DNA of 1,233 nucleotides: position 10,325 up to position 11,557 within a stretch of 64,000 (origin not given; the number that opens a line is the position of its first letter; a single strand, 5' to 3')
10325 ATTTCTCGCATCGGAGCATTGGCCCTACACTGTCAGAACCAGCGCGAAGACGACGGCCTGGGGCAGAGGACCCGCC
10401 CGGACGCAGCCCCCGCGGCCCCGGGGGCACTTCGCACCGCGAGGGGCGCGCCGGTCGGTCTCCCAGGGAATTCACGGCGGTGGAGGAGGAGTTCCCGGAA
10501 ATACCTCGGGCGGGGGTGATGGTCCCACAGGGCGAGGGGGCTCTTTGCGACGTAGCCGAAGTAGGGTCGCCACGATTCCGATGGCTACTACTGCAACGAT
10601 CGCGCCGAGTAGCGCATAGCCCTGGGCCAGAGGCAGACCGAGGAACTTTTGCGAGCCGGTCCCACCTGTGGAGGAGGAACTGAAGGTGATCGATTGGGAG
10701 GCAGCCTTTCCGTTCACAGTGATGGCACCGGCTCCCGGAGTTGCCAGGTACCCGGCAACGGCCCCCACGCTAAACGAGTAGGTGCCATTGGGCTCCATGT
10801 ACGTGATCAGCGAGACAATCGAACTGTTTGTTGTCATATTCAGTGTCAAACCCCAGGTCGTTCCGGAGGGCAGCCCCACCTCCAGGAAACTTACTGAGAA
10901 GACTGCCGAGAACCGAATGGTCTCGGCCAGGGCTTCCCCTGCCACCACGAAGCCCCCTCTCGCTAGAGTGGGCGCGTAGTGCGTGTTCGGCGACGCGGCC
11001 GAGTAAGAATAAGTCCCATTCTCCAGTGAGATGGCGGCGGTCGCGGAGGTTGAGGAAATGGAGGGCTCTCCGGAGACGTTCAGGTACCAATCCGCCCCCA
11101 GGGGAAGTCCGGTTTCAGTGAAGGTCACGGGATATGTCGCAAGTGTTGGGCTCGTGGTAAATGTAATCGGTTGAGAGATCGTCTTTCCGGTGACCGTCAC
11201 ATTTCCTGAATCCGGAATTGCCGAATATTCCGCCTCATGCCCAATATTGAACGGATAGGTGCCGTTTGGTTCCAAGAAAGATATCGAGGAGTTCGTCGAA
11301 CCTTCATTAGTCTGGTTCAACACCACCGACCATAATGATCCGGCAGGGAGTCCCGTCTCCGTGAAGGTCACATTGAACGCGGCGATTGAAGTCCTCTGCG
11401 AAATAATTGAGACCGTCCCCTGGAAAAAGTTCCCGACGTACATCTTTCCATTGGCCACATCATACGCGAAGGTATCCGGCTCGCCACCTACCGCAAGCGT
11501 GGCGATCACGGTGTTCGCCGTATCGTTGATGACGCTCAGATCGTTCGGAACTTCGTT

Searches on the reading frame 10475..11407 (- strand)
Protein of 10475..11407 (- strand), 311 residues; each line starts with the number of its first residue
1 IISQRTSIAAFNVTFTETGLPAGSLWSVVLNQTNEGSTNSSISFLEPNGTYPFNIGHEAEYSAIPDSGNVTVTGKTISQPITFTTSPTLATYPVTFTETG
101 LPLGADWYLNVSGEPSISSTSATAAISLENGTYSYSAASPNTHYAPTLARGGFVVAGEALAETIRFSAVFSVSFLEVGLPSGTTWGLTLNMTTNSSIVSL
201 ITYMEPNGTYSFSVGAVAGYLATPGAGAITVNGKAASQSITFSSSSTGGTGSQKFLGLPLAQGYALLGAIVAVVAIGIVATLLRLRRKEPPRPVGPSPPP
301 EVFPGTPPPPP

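Call 52: find_homologous_proteins(query=window:10475-11407:-, max_evalue=0.00001)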
Query seq(311 aa) (311 aa): 465 proteins with E <= 0.00001 among 8000 candidates; the best 120 are listed.
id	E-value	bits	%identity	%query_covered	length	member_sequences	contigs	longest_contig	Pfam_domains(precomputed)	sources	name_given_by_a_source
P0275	8.6e-88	313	43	75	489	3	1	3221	-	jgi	jgi:hypothetical protein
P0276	1.2e-84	302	42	74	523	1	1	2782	PF13648.13,PF04170.19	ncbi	ncbi:MAG: hypothetical protein RXO36_07990, partial [Candidatus Nanopusillus acidilobi]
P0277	3.7e-83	298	43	76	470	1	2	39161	PF22058.3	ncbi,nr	ncbi:MAG: hypothetical protein M1411_00980, partial [Candidatus Thermoplasmatota archaeon]|nr:hypoth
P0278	3.9e-81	291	41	90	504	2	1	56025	PF22898.3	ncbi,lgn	-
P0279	9.1e-80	286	43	96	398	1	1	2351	-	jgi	-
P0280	2.9e-78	281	46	92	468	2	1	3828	-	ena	-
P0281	2.2e-77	279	40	95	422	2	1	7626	-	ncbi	ncbi:MAG: hypothetical protein WA761_05800, partial [Thermoplasmata archaeon]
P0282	3.8e-76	275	42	75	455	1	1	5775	-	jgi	jgi:hypothetical protein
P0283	5.2e-75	271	40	91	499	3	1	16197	PF06742.17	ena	-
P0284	3.9e-72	261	40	98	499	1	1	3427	-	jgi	jgi:hypothetical protein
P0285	1.4e-71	260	44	76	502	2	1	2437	PF18998.7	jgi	jgi:hypothetical protein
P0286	1.4e-71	260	39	93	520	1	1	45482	-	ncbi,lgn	-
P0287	8.0e-70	254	40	93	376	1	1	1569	PF27154.1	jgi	jgi:hypothetical protein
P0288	9.9e-70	253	39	75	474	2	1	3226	-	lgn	-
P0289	1.7e-69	253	40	91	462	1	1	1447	-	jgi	-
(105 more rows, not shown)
